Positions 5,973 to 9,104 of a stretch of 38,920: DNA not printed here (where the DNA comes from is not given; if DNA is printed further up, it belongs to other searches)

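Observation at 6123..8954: Single 943-aa PHP-phosphoesterase / Rad50-SMC-like ATPase fusion under a restriction-modification controller promoter: candidate defence effector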

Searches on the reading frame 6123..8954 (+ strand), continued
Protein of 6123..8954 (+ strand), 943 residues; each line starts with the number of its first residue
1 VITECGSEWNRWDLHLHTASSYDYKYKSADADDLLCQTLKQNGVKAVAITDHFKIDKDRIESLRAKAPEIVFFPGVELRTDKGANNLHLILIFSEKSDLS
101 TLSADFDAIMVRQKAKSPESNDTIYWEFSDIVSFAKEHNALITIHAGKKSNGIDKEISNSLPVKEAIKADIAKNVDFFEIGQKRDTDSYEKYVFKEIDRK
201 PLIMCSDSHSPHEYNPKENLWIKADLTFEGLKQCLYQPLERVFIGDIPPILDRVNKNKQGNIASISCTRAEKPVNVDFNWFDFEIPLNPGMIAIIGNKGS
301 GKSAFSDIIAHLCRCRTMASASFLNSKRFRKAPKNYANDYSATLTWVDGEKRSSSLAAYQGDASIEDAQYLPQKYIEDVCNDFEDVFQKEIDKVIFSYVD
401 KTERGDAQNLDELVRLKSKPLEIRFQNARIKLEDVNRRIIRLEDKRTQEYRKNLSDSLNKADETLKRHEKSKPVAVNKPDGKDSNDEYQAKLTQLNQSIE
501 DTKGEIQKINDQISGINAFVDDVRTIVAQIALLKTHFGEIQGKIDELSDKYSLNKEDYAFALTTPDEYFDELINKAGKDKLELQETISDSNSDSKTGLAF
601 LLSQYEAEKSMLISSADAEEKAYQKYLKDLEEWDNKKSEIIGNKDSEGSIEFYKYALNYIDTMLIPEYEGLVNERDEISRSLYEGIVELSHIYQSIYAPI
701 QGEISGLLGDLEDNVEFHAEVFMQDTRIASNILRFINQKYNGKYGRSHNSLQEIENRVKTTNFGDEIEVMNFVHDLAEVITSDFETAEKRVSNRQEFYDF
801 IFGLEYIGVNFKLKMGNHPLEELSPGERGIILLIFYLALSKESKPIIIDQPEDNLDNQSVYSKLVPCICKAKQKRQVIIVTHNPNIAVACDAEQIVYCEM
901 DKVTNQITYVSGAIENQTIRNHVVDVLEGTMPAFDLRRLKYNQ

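Call 36: find_encoding_contigs(protein=P0038, flank=7000, max_places=2)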
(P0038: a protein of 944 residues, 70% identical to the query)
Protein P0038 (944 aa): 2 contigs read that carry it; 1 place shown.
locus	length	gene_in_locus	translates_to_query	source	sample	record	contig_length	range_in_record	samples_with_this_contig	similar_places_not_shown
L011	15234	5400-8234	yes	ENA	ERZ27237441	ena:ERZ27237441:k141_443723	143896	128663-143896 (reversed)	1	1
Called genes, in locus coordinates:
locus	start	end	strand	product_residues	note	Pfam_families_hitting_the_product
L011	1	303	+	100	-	?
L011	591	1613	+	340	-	PF01076:Mob_Pre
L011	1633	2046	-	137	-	PF03852:Vsr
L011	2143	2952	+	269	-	PF15515:MvaI_BcnI, PF09562:RE_LlaMI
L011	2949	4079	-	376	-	PF00145:DNA_methylase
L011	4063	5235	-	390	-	PF01381:HTH_3 (weak), PF00145:DNA_methylase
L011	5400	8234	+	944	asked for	PF13304:AAA_21 (faint), PF02463:SMC_N (weak)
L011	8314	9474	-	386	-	PF13356:Arm-DNA-bind_3, PF00589:Phage_integrase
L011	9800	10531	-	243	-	PF01027:Bax1-I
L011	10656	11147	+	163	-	PF01451:LMWPc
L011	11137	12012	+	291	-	PF03881:Fructosamin_kin, PF01636:APH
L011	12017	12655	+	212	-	PF00730:HhH-GPD, PF00633:HHH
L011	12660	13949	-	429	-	-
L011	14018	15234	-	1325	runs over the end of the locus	-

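Call 37: find_encoding_contigs(protein=P0040, flank=7000, max_places=2)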
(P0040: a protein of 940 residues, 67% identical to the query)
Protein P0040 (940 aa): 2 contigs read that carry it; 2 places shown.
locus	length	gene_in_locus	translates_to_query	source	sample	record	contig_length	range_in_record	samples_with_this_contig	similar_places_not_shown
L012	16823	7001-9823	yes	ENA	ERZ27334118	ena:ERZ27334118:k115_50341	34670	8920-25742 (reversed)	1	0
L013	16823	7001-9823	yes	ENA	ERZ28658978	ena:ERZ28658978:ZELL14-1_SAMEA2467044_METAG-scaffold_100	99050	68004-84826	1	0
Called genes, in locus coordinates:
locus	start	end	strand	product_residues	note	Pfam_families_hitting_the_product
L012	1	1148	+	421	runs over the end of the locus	PF13439:Glyco_transf_4 (faint), PF13579:Glyco_trans_4_4 (weak), PF00534:Glycos_transf_1, PF13692:Glyco_trans_1_4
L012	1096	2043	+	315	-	PF13641:Glyco_tranf_2_3 (weak), PF00535:Glycos_transf_2, PF10111:Glyco_tranf_2_2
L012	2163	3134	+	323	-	PF00535:Glycos_transf_2, PF10111:Glyco_tranf_2_2, PF13641:Glyco_tranf_2_3 (weak)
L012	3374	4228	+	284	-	PF00535:Glycos_transf_2, PF10111:Glyco_tranf_2_2, PF13641:Glyco_tranf_2_3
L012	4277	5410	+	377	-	-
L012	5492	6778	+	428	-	PF14307:Glyco_tran_WbsX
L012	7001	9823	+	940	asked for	PF13304:AAA_21 (faint), PF02463:SMC_N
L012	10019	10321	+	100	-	-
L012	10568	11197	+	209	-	-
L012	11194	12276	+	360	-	PF04932:Wzy_C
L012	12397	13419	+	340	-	PF14897:EpsG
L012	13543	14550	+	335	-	PF00535:Glycos_transf_2, PF10111:Glyco_tranf_2_2, PF13641:Glyco_tranf_2_3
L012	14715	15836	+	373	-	PF00155:Aminotran_1_2 (faint), PF01041:DegT_DnrJ_EryC1, PF01212:Beta_elim_lyase (weak)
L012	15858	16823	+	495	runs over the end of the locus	PF01943:Polysacc_synt, PF13440:Polysacc_synt_3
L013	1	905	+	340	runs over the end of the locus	PF13439:Glyco_transf_4 (weak), PF13579:Glyco_trans_4_4 (weak), PF00534:Glycos_transf_1, PF13692:Glyco_trans_1_4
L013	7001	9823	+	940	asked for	PF13304:AAA_21 (faint), PF02463:SMC_N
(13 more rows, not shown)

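Call 42: search_protein_representatives(protein=window:6123-8954:+)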
Query: 943 residues. Proteins with E-value up to 0.001 (for the whole library): 7660; up to 1e-10: 5356; up to 1e-30: 1543. The best 150 are listed.
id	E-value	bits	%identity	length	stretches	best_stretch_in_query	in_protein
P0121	0.0e+00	1053.3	52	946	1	2-942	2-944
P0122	2.0e-283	959.2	84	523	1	416-942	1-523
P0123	1.6e-256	870.1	63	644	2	5-303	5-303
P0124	1.1e-246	837.6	44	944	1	4-942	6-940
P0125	4.5e-236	802.5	44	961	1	4-942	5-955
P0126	1.8e-230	784.0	45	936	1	4-942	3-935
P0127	5.4e-229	779.1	44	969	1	5-942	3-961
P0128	2.3e-228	777.0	44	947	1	6-941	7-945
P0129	2.4e-219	747.1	43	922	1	5-942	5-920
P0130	4.1e-215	733.1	40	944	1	4-941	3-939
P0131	1.1e-213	728.4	63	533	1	6-508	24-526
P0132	3.3e-211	720.2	45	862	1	199-941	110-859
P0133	4.4e-207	706.6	42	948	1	6-942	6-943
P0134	1.2e-206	705.1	42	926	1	5-941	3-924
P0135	1.0e-203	695.5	44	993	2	179-942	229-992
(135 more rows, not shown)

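Call 44: find_related_loci(query=A3, collection=genome_contigs, flank=7000)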
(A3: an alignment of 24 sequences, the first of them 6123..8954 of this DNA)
Query A3 (943 aa) in genome_contigs; peptide patterns used: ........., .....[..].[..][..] (x = any residue, [..] = any of these).
600 stretches matched a pattern (row limit reached: there are more); 594 encode a relative of the query (tblastn E <= 1e-3); the best 80 are kept; 80 distinct loci.
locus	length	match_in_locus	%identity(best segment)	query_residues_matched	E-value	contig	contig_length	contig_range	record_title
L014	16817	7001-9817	73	1-942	0e+0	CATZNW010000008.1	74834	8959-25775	MAG TPA_asm: uncultured Clostridium sp. isolate ERR9578303_bin.4_MetaWRAP_v1.3_MAG genome assembly, contig: ERZ18533879.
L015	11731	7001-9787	62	6-942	0e+0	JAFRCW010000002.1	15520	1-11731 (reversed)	MAG: Ruminococcus sp. isolate RGIG2380 Goat_Ileum-3__c13421, whole genome shotgun sequence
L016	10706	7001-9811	53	6-941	0e+0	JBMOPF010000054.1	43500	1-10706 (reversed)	MAG: Bacillota bacterium isolate Betzabe_MAG121 MAG121_54, whole genome shotgun sequence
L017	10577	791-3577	47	6-941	0e+0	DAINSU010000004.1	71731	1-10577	MAG TPA_asm: Anaerolineaceae bacterium isolate CTOTU1856 NODE_82_length_71731_cov_30.000446, whole genome shotgun sequen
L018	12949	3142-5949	46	6-941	0e+0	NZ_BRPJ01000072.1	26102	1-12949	Lacrimispora amygdalina strain DSM 12857 sequence072, whole genome shotgun sequence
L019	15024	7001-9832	41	6-942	0e+0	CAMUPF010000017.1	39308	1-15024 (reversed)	MAG TPA_asm: uncultured Candidatus Melainabacteria bacterium isolate SRR14038243_bin.54_metawrap_v1.3_MAG genome assembl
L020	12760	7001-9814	39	1-941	0e+0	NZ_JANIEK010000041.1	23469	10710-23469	Exiguobacterium alkaliphilum strain 12_1 NODE_41_length_23469_cov_182.800274, whole genome shotgun sequence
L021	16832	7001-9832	40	6-942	0e+0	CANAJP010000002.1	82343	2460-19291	MAG TPA_asm: uncultured Candidatus Melainabacteria bacterium isolate SRR15194756_bin.10_metawrap_v1.3_MAG genome assembl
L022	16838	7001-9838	36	6-941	2e-170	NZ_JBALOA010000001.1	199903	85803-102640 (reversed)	Neobacillus drentensis strain JJ1737 JJ-1737_contig_1, whole genome shotgun sequence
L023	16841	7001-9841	34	6-942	2e-160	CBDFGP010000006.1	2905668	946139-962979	MAG: Hymenobacter sp. isolate 0e7d811c-7abb-4909-ace6-e0e12610e887 genome assembly, contig: contig_6, whole genome shotg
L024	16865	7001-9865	34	6-941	5e-158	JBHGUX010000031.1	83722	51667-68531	MAG: Candidatus Pristimantibacillus sp. isolate bin.005_Ecombo k141_157054, whole genome shotgun sequence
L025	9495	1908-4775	35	6-942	1e-157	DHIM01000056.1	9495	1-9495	MAG TPA_asm: Clostridium sp. UBA4746 UBA4746_contig_3897, whole genome shotgun sequence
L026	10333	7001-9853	34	6-941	2e-154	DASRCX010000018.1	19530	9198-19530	MAG TPA_asm: Terriglobia bacterium isolate SMAG_U9964 k141_160431, whole genome shotgun sequence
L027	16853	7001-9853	35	6-941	3e-152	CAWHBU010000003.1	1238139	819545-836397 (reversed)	MAG: uncultured delta proteobacterium isolate MFD03726.bin.2.155 genome assembly, contig: contig_10500, whole genome sho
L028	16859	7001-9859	35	6-941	4e-151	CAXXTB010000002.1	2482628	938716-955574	MAG: Geopsychrobacteraceae bacterium isolate a8776e3a-ffdb-4a38-b6f4-a0b8fc84521a genome assembly, contig: contig_2, who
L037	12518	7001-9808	48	4-941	0e+0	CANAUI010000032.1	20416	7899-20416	MAG TPA_asm: uncultured Clostridium sp. isolate SRR16350250_bin.1_metawrap_v1.3_MAG genome assembly, contig: NODE.429_le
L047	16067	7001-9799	56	6-941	0e+0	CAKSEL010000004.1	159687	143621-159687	MAG: uncultured Eubacteriales bacterium isolate REFINED_METABAT215_TOP10_CONTIGS_1500_ASSEMBLY_K77_MERGED__Hadza_MoBio_h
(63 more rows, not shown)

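Call 50: predict_structure(alignment_id=A2)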
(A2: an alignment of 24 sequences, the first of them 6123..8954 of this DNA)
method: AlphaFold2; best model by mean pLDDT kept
length: 943 residues; sequences in the alignment: 24
mean_pLDDT: 81.6   pTM: 0.62
mean pLDDT of the five models: 81.6, 81.4, 80.3, 70.8, 70.6
residues with pLDDT >= 90: 268; 70-90: 534; 50-70: 97; < 50: 44
segments of 3 or more residues with pLDDT < 50: 82-84, 112-124, 156-160, 590-593, 928-943
pLDDT, mean of each block of 10 residues (from residue 1): 70 85 84 92 90 89 93 87 64 91 81 46 61 88 72 49 59 80 69 70 75 78 81 67 79 83 92 85 90 82 89 85 72 82 92 84 70 83 74 85 84 88 93 96 93 93 90 81 69 86 86 86 87 87 86 79 87 90 78 65 85 80 84 88 87 93 94 97 94 87 78 76 90 91 85 92 95 95 90 95 93 76 75 82 85 55 79 89 76 87 85 79 58 40 35
secondary structure, 60 per line:
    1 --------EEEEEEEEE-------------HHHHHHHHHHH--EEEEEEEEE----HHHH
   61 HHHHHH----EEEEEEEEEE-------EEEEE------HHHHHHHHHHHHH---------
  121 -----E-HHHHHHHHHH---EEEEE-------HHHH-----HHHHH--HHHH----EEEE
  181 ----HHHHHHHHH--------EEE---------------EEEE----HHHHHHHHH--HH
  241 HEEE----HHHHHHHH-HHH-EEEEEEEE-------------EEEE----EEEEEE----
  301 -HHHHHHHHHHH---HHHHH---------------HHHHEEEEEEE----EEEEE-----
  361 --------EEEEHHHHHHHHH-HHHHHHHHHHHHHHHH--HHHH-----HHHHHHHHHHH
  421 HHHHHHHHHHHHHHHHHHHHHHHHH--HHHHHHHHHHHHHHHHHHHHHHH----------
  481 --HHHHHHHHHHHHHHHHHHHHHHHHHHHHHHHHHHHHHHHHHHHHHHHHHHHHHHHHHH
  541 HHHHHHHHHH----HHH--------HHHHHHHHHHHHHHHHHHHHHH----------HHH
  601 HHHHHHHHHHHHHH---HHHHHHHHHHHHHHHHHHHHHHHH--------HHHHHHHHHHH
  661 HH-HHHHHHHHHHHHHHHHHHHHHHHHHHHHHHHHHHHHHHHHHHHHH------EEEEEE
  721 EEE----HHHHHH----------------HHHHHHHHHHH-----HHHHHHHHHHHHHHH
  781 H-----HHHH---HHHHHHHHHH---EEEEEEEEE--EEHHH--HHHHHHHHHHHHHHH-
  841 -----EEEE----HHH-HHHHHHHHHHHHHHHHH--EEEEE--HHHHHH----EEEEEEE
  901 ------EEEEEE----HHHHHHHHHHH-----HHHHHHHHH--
elements in order (helices of 4 or more, strands of 3 or more residues): E9-17 H31-41 E44-52 H57-66 E71-80 E88-92 H99-111 H128-137 E141-145 H153-156 H162-166 H169-172 E177-180 H185-193 E202-204 E220-223 H228-236 E242-244 H249-256 E262-269 E283-286 E291-296 H302-312 H316-320 H336-339 E340-346 E351-355 E369-372 H373-381 H383-398 H401-404 H410-445 H448-470 H483-550 H566-587 H598-614 H618-641 H650-662 H664-708 E715-723 H728-733 H750-760 H766-781 H787-790 H794-803 E807-815 H825-839 E846-849 H858-874 E877-881 H884-889 E894-900 E907-912 H917-927 H933-941

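Call 52: search_protein_families(library=pfam, alignment_id=A4, max_evalue=0.0001)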
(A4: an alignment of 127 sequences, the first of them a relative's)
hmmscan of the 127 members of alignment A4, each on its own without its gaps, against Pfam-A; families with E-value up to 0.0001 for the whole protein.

A. member 1, L014:6069-6392:- (107 aa): 0 families

B. families by the number of members that match (of 127 scanned): 129 families (the first 25 are shown)
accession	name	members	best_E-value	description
PF04851.21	ResIII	9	2.2e-24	Type III restriction enzyme, res subunit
PF00270.35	DEAD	7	6.9e-11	DEAD/DEAH box helicase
PF02384.22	N6_Mtase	5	5.3e-58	N-6 DNA Methylase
PF06250.17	YhcG_C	4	3.3e-63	YhcG PDDEXK nuclease domain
PF01555.25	N6_N4_Mtase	4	4.2e-42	DNA methylase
PF02086.21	MethyltransfD12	4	2.7e-34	D12 class N6 adenine-specific DNA methyltransferase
PF09903.14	DUF2130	3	5.4e-81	Uncharacterized protein conserved in bacteria (DUF2130)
PF17761.7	DUF1016_N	3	2.7e-41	DUF1016 N-terminal domain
PF01420.25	Methylase_S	3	1.5e-25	Type I restriction modification DNA specificity domain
PF00271.37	Helicase_C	3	6e-19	Helicase conserved C-terminal domain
PF03602.21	Cons_hypoth95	3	3.8e-05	Conserved hypothetical protein 95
PF00145.23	DNA_methylase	2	3.4e-97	C-5 cytosine-specific DNA methylase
PF07669.17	Eco57I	2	7.5e-18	Eco57I restriction-modification methylase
PF13455.12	MUG113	2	6e-13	Meiotically up-regulated gene 113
PF10544.15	T5orf172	2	6.5e-12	T5orf172 domain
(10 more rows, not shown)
